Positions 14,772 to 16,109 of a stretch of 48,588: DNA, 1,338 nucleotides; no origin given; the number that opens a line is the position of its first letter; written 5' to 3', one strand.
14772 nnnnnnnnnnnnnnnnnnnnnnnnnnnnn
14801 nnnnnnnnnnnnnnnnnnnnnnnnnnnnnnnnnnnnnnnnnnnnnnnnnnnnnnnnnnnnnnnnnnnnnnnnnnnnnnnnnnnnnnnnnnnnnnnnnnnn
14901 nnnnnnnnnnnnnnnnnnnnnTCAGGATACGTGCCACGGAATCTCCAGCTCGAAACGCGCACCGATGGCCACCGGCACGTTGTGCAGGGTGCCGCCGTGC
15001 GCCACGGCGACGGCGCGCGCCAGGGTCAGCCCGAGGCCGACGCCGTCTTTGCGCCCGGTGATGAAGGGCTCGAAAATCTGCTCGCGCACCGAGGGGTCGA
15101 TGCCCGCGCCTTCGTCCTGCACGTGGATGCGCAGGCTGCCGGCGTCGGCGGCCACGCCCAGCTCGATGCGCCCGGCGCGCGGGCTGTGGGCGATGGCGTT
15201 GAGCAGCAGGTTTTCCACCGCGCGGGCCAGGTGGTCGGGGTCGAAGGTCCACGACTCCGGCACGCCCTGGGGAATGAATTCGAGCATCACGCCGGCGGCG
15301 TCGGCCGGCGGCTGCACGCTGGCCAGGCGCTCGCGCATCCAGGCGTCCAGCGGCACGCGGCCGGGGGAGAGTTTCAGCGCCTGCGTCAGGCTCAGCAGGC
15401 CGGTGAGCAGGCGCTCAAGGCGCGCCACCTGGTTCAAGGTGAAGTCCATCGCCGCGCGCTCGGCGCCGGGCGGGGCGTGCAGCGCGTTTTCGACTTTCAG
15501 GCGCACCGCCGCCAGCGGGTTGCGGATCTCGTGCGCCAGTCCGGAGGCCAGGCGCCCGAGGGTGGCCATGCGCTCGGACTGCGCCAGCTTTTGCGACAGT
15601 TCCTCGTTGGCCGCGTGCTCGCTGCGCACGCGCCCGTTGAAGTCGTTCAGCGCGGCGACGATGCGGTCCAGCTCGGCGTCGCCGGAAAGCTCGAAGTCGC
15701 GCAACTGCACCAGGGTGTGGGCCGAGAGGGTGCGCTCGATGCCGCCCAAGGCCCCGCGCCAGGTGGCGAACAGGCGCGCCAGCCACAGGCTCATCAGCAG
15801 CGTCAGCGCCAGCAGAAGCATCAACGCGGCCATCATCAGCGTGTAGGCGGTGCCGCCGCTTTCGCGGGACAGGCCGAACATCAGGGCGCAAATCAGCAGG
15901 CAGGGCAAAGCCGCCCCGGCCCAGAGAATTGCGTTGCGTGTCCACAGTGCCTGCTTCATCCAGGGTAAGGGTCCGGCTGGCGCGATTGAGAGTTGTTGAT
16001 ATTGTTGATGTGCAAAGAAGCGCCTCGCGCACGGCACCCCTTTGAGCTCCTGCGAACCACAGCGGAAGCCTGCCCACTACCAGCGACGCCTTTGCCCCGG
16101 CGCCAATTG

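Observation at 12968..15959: Self-contained sigma-54 module: intramembrane-type sensor kinase and NtrC-family activator driving a repeat peptide plus a four-Cys protein of unknown function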

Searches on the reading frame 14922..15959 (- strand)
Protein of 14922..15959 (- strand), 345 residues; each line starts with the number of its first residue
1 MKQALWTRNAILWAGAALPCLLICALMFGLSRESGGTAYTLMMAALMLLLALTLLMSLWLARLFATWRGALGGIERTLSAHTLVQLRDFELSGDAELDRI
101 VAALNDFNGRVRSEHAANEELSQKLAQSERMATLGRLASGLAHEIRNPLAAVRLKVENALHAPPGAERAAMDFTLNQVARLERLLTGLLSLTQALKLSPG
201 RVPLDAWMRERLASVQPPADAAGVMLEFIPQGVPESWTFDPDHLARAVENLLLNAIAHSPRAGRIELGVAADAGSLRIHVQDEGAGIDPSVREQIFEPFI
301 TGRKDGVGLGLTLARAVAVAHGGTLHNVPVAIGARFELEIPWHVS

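Call 6: search_protein_families(library=pfam, proteins=[window:14922-15959:-], max_evalue=0.1)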
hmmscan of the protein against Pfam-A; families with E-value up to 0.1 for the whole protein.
window:14922-15959:- (345 aa): 3 families
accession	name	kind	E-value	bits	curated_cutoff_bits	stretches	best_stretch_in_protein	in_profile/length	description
PF02518.31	HATPase_c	-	2.2e-20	73.6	26.4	1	240-341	2-108/111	Histidine kinase-, DNA gyrase B-, and HSP90-like ATPase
PF00512.31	HisKA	-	1.4e-06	28.7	26.9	1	134-193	2-62/66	His Kinase A (phospho-acceptor) domain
PF13581.12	HATPase_c_2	-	1.4e-05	25.5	27.4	1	244-317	32-108/127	Histidine kinase-like ATPase domain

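Call 21: search_protein_families(library=ncbifam, proteins=[window:14922-15959:-], max_evalue=0.01)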
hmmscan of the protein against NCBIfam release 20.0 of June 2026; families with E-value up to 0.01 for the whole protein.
window:14922-15959:- (345 aa): 78 families (the best 25 are shown)
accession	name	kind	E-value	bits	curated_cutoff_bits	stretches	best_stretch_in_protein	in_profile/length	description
NF008468.0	PRK11360.1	equivalog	1.8e-39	135.7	646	1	116-341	378-607/616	two-component system sensor histidine kinase AtoS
NF007688.0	PRK10364.1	equivalog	2.7e-38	131.9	479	1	115-343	221-452/460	two-component system sensor histidine kinase ZraS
NF010411.0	PRK13837.1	equivalog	2e-26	92.3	647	1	102-342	419-675/828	two-component system VirA-like sensor kinase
NF007898.0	PRK10604.1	equivalog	7e-26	91.4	478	1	132-343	210-424/433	two-component system sensor histidine kinase RstB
NF008312.0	PRK11100.1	equivalog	4.1e-25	88.5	356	1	119-339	244-471/477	two-component system sensor histidine kinase CreC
NF040691.1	MtrAB_MtrB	equivalog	6e-24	84.9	450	1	40-342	189-492/507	MtrAB system histidine kinase MtrB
TIGR01386.1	cztS_silS_copS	subfamily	1.5e-23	83.6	292.55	1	134-341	241-457/457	heavy metal sensor histidine kinase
TIGR02916.1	PEP_his_kin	equivalog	1.1e-21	77.1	300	1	109-341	450-679/679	XrtA/PEP-CTERM system histidine kinase PrsK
NF041735.1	hist_kin_RppB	equivalog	1.2e-21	77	400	1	139-340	221-437/438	two-component system sensor histidine kinase RppB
NF058527.1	HistKinChvGCaul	equivalog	1.5e-20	73.5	740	1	126-341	298-532/535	two-component sensor histidine kinase ChvG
NF007007.0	PRK09470.1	equivalog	9.3e-20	70.9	486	1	58-341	186-458/463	envelope stress sensor histidine kinase CpxA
NF045595.1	HK_scytonemin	equivalog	5.2e-19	68.1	865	1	115-342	395-635/637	scytonemin biosynthesis sensor histidine kinase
NF011874.0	PRK15347.1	equivalog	8.5e-19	67.1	852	1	41-342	298-614/921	two component system sensor kinase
NF046044.1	PnpS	equivalog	1e-18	67.6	400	1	141-341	177-390/390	two-component system histidine kinase PnpS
NF052574.1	HisKinEspCMyxo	equivalog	1.1e-18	66.8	1200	2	249-326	536-620/785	serine histidine kinase EspC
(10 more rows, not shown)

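Call 22: find_related_loci(query=window:14922-15959:-, collection=genome_contigs, flank=5000)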
Query window:14922-15959:- (345 aa) in genome_contigs; peptide patterns used: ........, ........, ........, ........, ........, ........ (x = any residue, [..] = any of these).
154 stretches matched a pattern; 26 encode a relative of the query (tblastn E <= 1e-3); 26 distinct loci.
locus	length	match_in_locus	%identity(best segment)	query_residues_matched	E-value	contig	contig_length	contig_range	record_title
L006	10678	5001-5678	30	119-343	4e-27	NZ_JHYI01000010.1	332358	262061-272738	Alkalihalobacillus bogoriensis ATCC BAA-922 T323DRAFT_scaffold00005.5_C, whole genome shotgun sequence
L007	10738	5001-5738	26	96-341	1e-22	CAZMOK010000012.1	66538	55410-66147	MAG TPA_asm: uncultured Bacteroidales bacterium isolate binchicken_co15_171 genome assembly, contig: NODE_96_length_6653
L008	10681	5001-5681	31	119-341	1e-22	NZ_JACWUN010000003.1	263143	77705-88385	Pelovirga terrestris strain M08fum NODE_3_length_263143_cov_49.213732, whole genome shotgun sequence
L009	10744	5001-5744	33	92-342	4e-22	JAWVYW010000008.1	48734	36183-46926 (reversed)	MAG: Candidatus Promineifilaceae bacterium isolate HN14.bin.13 k141_982293_length_48734_cov_12.2953, whole genome shotgu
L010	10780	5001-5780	28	73-323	2e-20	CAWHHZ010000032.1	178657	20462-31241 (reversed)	MAG: uncultured Acidobacteriota bacterium isolate MFD01721.bin.1.231 genome assembly, contig: contig_9051, whole genome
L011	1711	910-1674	32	99-340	2e-20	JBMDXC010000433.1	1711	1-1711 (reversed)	MAG: Candidatus Entotheonellaceae bacterium isolate FBaNitSoil1_14 FBaNitSoil1_contig433, whole genome shotgun sequence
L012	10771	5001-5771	31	103-341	2e-19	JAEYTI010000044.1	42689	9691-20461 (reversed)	MAG: Chloroflexota bacterium isolate OH_CBlB_125 k127_166958, whole genome shotgun sequence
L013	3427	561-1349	31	89-340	2e-18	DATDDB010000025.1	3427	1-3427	MAG TPA_asm: Gallionellaceae bacterium isolate SMAG_U163 k141_844863, whole genome shotgun sequence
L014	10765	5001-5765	31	99-340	4e-18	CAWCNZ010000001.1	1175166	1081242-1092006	MAG: uncultured beta proteobacterium isolate MFD03899.bin.2.29 genome assembly, contig: contig_152, whole genome shotgun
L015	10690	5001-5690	31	127-341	5e-18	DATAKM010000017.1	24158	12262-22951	MAG TPA_asm: Chloroflexia bacterium isolate SMAG_U6938 k141_207178, whole genome shotgun sequence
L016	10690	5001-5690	35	127-341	1e-17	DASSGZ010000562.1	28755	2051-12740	MAG TPA_asm: Chloroflexia bacterium isolate SMAG_U1046 k141_840681, whole genome shotgun sequence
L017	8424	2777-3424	32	141-341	7e-18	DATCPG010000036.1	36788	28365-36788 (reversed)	MAG TPA_asm: Gemmatimonadaceae bacterium isolate SMAG_U7221 k141_115037, whole genome shotgun sequence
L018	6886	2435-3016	32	141-320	2e-17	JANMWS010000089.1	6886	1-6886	MAG: Gemmatimonadales bacterium isolate OTE_88_metabat_248 OTE_88_k141_2341104, whole genome shotgun sequence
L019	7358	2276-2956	28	136-341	7e-15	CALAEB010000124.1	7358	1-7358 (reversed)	MAG TPA_asm: uncultured Anaerolineaceae bacterium isolate SRR1562007_bin.102_CONCOCT_v1.1_MAG genome assembly, contig: E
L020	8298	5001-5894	28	32-325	3e-18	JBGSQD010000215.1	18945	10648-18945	MAG: Geobacterales bacterium isolate JTS-AC321 k141_3213514, whole genome shotgun sequence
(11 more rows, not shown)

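Call 23: find_homologous_proteins(query=window:14922-15959:-, max_evalue=1e-30)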
Query window:14922-15959:- (345 aa): 142 proteins with E <= 1e-30 among 8000 candidates; the best 120 are listed.
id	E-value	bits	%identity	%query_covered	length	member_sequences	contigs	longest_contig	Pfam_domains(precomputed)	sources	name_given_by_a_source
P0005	1.3e-219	746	100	100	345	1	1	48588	PF02518.32,PF00512.32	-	-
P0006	1.6e-178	611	86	89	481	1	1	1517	PF02518.32,PF00512.32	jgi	jgi:signal transduction histidine kinase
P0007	2.0e-68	249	52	74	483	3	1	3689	PF02518.32,PF00512.32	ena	-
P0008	4.6e-68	248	45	89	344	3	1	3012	PF02518.32,PF00512.32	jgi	jgi:signal transduction histidine kinase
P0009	4.8e-67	245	45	82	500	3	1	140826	PF02518.32,PF00512.32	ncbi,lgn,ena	-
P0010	1.6e-66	243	43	90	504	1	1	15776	PF13581.13,PF02518.32,PF00512.32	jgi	jgi:signal transduction histidine kinase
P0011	3.5e-66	242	45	88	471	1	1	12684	PF02518.32,PF00512.32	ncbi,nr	ncbi:MAG TPA: HAMP domain-containing sensor histidine kinase [Solimonas sp.]|nr:HAMP domain-containi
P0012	3.9e-66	242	43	87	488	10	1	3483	PF13581.13,PF02518.32,PF00512.32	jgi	jgi:signal transduction histidine kinase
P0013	4.5e-66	241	45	90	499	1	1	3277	PF02518.32,PF00512.32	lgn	-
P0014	4.9e-66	241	46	83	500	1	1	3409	PF02518.32,PF00512.32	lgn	-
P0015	1.9e-65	239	46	81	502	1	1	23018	PF02518.32,PF00512.32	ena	-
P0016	5.3e-65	238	46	82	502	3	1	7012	PF02518.32,PF00512.32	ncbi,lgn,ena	-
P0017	1.3e-64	237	42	89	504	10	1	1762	PF02518.32,PF00512.32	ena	-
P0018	6.5e-64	234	45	83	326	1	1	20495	PF02518.32,PF00512.32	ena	-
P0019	7.7e-64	234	43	90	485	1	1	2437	PF02518.32,PF00512.32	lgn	-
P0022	2.6e-63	232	41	90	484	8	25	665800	PF02518.32,PF00512.32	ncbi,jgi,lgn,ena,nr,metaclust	ncbi:MAG: hypothetical protein BGO99_07620 [Nitrosospira sp. 56-18]|jgi:signal transduction histidin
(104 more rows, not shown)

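Call 26: find_encoding_contigs(protein=P0006, flank=10000)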
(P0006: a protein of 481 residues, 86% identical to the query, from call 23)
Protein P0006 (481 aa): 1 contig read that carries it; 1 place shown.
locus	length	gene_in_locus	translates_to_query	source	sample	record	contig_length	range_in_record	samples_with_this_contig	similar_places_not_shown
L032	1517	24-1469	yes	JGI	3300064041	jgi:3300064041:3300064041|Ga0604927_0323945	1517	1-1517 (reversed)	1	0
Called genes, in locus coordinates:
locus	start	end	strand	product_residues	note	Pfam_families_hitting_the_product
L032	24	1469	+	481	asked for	PF00512:HisKA (weak), PF02518:HATPase_c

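Call 28: find_encoding_contigs(protein=P0007, flank=10000, max_places=2)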
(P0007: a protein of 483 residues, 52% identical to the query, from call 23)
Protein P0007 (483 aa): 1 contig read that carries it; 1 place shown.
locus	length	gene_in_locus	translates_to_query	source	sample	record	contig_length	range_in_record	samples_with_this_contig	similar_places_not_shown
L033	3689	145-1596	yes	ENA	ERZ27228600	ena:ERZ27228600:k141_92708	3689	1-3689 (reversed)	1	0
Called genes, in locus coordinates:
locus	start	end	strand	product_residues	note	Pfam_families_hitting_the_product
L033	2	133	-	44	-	?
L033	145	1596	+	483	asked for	PF00512:HisKA, PF02518:HATPase_c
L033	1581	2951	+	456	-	PF00072:Response_reg, PF00158:Sigma54_activat, PF01078:Mg_chelatase (faint), PF14532:Sigma54_activ_2, PF07728:AAA_5, PF25601:AAA_lid_14, PF02954:HTH_8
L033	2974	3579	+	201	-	PF13489:Methyltransf_23, PF08241:Methyltransf_11 (faint), PF08242:Methyltransf_12, PF13649:Methyltransf_25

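Call 29: find_encoding_contigs(protein=P0009, flank=6000, max_places=2)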
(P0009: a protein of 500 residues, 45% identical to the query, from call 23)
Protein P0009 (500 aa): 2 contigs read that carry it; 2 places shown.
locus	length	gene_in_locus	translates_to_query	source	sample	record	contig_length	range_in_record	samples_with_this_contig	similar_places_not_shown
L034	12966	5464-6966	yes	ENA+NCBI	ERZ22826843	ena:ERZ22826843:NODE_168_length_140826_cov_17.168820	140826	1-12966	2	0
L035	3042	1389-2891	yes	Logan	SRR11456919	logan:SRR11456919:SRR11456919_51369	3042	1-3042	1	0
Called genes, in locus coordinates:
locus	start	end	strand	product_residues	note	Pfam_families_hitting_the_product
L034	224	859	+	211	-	PF01008:IF-2B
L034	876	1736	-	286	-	-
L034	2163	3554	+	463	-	PF07690:MFS_1, PF12832:MFS_1_like, PF07690:MFS_1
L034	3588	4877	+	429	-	PF00939:Na_sulph_symp, PF02040:ArsB, PF03600:CitMHS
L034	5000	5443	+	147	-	PF04657:DMT_YdcZ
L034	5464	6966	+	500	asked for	PF00512:HisKA, PF02518:HATPase_c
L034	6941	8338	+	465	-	PF00072:Response_reg, PF00158:Sigma54_activat, PF14532:Sigma54_activ_2, PF25601:AAA_lid_14, PF02954:HTH_8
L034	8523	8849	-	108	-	-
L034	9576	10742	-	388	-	PF02653:BPD_transp_2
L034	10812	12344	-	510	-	PF00005:ABC_tran, PF13304:AAA_21 (faint), PF00005:ABC_tran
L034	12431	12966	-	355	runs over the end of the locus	PF00532:Peripla_BP_1 (weak), PF13407:Peripla_BP_4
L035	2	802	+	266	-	?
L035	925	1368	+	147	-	PF04657:DMT_YdcZ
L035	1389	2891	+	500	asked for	PF00512:HisKA, PF02518:HATPase_c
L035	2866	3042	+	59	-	?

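Call 30: find_encoding_contigs(protein=P0022, flank=6000, max_places=2)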
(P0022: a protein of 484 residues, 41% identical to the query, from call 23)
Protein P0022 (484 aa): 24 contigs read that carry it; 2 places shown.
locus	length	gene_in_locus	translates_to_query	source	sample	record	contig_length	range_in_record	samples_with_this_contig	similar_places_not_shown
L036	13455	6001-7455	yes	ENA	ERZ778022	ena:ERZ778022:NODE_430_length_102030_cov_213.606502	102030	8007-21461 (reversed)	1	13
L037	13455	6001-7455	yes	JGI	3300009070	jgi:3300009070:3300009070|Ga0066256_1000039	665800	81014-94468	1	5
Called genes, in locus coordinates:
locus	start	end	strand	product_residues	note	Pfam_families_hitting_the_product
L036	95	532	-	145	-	PF10604:Polyketide_cyc2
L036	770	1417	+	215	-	PF01914:MarC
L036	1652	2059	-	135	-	PF16747:Adhesin_E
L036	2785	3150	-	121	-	-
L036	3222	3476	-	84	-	-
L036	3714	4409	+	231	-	-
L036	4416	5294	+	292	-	PF10677:DUF2490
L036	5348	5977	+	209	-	-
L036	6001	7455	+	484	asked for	PF00512:HisKA, PF02518:HATPase_c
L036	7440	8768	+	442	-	PF00072:Response_reg, PF00158:Sigma54_activat, PF14532:Sigma54_activ_2, PF07728:AAA_5 (weak), PF25601:AAA_lid_14, PF02954:HTH_8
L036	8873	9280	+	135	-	PF13340:DUF4096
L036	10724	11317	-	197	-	PF07452:CHRD, PF07589:PEP_exosort_dom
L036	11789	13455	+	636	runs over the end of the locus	PF02203:TarH, PF12729:4HB_MCP_1, PF00672:HAMP, PF00989:PAS, PF08448:PAS_4 (weak), PF13426:PAS_9, PF00512:HisKA, PF02518:HATPase_c, +1 more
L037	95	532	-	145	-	PF10604:Polyketide_cyc2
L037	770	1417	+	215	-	PF01914:MarC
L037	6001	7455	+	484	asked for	PF00512:HisKA, PF02518:HATPase_c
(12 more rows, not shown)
